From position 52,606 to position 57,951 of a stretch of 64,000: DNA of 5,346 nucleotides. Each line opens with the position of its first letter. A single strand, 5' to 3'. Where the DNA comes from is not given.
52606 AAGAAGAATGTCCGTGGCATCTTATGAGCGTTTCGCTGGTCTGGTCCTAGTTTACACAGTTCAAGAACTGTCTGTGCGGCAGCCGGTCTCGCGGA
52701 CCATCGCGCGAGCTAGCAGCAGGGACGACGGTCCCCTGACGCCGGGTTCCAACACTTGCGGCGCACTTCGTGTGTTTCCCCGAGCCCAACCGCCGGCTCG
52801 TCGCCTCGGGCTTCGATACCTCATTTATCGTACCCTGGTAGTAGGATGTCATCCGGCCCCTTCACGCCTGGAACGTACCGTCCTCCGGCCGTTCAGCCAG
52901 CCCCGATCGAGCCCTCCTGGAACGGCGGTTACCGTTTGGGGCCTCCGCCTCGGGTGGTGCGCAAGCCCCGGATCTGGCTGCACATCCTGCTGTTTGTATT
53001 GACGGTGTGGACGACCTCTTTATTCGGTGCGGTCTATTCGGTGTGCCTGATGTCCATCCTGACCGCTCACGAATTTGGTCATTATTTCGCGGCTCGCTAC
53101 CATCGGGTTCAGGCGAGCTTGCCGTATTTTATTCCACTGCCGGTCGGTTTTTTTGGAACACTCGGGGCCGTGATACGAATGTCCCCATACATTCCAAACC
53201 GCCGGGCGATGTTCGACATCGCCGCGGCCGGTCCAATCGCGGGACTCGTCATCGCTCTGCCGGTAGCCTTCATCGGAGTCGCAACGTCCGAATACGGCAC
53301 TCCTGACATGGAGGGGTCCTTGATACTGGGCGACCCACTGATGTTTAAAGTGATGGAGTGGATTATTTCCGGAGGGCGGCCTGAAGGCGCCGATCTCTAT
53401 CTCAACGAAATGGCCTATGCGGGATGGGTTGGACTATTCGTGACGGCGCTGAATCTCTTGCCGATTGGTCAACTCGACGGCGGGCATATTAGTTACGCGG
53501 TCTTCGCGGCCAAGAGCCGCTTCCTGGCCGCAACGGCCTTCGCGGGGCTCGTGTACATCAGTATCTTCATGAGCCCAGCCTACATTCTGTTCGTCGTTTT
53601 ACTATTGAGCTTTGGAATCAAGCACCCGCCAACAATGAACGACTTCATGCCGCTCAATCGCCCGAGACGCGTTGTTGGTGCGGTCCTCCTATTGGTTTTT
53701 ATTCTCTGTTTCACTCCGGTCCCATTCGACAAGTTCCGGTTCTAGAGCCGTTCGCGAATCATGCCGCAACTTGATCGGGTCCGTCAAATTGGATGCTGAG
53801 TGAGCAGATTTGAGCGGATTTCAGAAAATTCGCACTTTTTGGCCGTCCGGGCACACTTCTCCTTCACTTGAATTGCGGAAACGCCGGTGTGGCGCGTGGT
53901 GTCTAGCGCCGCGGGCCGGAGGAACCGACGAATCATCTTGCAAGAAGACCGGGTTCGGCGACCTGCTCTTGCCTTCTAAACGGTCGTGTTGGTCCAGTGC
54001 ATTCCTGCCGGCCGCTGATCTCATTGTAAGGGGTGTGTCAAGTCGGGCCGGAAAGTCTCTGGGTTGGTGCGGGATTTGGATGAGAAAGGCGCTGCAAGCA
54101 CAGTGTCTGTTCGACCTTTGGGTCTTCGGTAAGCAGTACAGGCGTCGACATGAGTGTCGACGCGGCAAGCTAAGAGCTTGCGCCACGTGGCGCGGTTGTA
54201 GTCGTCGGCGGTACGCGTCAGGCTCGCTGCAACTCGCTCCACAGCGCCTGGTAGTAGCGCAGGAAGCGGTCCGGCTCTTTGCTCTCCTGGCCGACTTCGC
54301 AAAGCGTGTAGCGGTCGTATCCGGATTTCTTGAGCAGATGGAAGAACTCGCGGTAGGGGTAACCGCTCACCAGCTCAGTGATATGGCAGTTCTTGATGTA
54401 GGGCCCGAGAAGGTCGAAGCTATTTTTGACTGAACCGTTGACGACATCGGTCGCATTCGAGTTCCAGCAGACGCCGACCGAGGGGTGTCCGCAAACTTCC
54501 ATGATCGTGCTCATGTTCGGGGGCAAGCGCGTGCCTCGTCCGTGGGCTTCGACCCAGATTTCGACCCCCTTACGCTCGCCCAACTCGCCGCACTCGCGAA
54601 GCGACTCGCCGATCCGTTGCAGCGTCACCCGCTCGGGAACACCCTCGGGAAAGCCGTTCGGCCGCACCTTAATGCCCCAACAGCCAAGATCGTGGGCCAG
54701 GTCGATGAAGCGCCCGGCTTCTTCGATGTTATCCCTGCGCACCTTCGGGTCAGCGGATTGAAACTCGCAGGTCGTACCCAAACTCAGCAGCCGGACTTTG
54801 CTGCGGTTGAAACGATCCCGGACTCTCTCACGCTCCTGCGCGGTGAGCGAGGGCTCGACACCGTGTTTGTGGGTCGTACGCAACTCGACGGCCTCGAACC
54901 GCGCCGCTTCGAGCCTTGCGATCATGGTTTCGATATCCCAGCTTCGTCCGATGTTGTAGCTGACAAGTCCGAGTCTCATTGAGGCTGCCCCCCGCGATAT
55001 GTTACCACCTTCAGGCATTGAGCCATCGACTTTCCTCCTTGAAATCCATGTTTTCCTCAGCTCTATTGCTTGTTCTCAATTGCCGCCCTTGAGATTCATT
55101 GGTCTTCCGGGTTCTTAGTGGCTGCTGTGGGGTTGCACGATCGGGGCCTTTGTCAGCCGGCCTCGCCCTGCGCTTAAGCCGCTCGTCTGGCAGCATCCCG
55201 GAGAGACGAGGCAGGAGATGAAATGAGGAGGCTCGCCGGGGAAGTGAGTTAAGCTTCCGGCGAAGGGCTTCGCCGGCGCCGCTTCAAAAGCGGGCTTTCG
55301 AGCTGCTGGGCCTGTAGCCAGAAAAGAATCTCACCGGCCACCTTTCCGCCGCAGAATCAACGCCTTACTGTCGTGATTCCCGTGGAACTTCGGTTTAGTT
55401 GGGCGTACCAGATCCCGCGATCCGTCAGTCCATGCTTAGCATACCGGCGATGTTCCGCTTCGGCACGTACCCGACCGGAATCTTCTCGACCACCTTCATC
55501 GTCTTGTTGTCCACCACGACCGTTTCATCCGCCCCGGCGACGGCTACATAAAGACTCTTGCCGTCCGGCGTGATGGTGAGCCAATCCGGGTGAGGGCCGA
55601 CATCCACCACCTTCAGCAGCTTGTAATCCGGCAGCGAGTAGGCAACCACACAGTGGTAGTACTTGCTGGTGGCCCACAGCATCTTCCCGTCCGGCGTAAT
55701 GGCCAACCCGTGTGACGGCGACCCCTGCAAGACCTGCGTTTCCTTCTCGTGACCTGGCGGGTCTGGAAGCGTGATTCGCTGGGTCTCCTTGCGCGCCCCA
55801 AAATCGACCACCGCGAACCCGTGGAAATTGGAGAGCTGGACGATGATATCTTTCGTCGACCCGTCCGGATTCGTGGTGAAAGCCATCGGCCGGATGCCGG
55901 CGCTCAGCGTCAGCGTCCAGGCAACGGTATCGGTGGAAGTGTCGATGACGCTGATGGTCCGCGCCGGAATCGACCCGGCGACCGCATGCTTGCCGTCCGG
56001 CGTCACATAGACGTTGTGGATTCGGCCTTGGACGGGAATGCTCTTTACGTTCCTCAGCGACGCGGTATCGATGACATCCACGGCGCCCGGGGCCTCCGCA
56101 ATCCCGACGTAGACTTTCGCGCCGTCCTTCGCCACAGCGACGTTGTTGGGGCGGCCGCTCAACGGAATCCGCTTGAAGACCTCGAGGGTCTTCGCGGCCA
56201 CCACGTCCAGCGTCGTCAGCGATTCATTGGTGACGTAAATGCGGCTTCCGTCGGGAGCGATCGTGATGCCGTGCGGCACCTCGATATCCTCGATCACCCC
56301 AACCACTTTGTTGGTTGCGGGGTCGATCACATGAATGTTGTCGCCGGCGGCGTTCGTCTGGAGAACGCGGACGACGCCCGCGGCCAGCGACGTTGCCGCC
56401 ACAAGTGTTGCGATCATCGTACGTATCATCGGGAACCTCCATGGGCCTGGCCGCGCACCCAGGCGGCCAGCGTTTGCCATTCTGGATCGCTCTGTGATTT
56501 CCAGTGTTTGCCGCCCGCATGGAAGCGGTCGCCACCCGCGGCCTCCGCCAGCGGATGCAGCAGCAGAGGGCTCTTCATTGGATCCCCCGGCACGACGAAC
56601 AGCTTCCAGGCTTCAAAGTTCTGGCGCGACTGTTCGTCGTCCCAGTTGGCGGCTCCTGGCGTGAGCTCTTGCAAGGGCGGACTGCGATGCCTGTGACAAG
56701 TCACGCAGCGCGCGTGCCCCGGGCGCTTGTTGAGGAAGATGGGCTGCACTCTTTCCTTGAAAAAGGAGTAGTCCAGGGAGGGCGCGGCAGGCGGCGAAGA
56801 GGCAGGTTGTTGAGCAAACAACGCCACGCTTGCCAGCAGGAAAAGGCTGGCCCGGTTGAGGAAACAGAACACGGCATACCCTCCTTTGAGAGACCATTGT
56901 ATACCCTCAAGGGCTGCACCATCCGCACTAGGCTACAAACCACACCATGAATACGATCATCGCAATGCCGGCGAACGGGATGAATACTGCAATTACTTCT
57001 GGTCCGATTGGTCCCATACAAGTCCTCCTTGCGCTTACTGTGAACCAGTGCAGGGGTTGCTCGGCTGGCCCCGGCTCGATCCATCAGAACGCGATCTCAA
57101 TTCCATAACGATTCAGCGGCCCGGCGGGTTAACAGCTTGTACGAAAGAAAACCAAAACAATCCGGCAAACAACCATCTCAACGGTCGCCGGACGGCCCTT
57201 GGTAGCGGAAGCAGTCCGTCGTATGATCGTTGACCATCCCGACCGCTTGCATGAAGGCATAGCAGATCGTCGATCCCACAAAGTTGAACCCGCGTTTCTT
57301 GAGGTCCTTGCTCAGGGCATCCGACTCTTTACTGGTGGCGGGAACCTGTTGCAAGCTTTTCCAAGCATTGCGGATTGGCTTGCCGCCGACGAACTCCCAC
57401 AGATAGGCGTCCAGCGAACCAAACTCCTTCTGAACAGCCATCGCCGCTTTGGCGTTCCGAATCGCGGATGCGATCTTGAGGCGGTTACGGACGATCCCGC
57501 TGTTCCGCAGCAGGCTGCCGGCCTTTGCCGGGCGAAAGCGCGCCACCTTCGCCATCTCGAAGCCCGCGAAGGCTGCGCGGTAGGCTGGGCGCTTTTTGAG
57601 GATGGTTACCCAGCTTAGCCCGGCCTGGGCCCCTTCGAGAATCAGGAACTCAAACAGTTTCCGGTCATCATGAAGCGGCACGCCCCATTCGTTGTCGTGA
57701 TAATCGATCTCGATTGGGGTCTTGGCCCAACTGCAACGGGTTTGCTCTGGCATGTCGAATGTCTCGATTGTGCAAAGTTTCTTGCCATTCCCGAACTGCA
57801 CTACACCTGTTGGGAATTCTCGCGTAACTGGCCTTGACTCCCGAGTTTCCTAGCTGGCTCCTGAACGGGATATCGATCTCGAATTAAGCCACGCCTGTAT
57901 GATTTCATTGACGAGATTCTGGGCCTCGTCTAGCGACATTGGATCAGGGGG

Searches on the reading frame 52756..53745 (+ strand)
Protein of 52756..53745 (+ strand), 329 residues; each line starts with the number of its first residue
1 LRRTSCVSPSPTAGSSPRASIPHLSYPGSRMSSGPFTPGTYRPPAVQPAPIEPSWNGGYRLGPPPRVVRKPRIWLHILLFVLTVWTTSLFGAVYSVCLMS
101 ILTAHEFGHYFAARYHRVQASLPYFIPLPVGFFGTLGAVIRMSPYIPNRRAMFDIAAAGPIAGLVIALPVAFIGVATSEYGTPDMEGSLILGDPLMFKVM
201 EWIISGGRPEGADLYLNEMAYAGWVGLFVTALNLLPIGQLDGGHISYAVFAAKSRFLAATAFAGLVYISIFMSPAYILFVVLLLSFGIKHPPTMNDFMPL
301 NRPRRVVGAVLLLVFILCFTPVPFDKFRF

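Call 81: search_protein_families(library=pfam, proteins=[window:52756-53745:+], max_evalue=0.001)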
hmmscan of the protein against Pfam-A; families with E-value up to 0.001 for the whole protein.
window:52756-53745:+ (329 aa): 1 family
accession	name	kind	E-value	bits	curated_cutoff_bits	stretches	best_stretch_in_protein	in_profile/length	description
PF02163.28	Peptidase_M50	-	1.4e-22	80.6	27.2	1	95-272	3-217/221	Peptidase family M50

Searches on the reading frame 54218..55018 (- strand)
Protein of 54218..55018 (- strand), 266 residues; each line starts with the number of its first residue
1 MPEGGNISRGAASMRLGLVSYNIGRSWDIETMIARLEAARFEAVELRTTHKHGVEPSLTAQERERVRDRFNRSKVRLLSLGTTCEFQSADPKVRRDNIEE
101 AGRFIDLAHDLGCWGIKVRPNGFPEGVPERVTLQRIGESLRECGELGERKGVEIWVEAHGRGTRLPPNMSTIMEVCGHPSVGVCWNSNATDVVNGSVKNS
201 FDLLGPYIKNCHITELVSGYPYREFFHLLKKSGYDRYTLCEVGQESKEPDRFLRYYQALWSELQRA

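Call 81: search_protein_families(library=pfam, proteins=[window:54218-55018:-], max_evalue=0.001)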
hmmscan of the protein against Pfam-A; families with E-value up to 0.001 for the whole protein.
window:54218-55018:- (266 aa): 1 family
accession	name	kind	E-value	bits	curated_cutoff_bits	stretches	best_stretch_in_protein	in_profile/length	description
PF01261.30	AP_endonuc_2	-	3e-21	76.7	31.1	1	34-246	2-233/249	Xylose isomerase-like TIM barrel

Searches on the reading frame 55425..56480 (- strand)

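Call 81: search_protein_families(library=pfam, proteins=[window:55425-56480:-], max_evalue=0.001)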
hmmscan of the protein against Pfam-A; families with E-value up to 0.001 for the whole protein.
window:55425-56480:- (351 aa): 8 families
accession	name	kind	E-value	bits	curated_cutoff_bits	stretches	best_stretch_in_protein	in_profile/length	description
PF25174.1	Beta-prop_THOC3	-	2.1e-11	43.8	305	1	40-202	62-222/272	THOC3 beta-propeller domain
PF21783.3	YNCE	-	7.1e-11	42.4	27.1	1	80-158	255-332/339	YNCE-like beta-propeller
PF02239.22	Cytochrom_D1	-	6e-09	35.4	25.5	1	44-154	12-121/368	Cytochrome D1 heme domain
PF08450.18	SGL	-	3.8e-07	30.4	26.3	0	47-88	115-154/246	SMP-30/Gluconolactonase/LRE-like region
PF10282.15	Lactonase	-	2.5e-06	27.4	21.7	0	154-323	145-318/344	Lactonase, 7-bladed beta-propeller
PF23414.1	Beta-prop_EML_2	-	4.4e-06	26.7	90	0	80-171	11-101/266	Echinoderm microtubule-associated protein second beta-propeller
PF16819.11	DUF5074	-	3.9e-05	23.3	27.2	0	45-108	160-224/353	Domain of unknown function (DUF5074)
PF07676.18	PD40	-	7.1e-05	23.1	20.9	0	71-82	13-24/38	WD40-like Beta Propeller Repeat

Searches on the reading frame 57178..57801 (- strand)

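Call 81: search_protein_families(library=pfam, proteins=[window:57178-57801:-], max_evalue=0.001)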
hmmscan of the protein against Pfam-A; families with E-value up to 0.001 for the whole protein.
window:57178-57801:- (207 aa): 1 family
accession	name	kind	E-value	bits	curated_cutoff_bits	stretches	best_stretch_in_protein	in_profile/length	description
PF03352.18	Adenine_glyco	-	1.9e-81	272.6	25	1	27-199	4-176/177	Methyladenine glycosylase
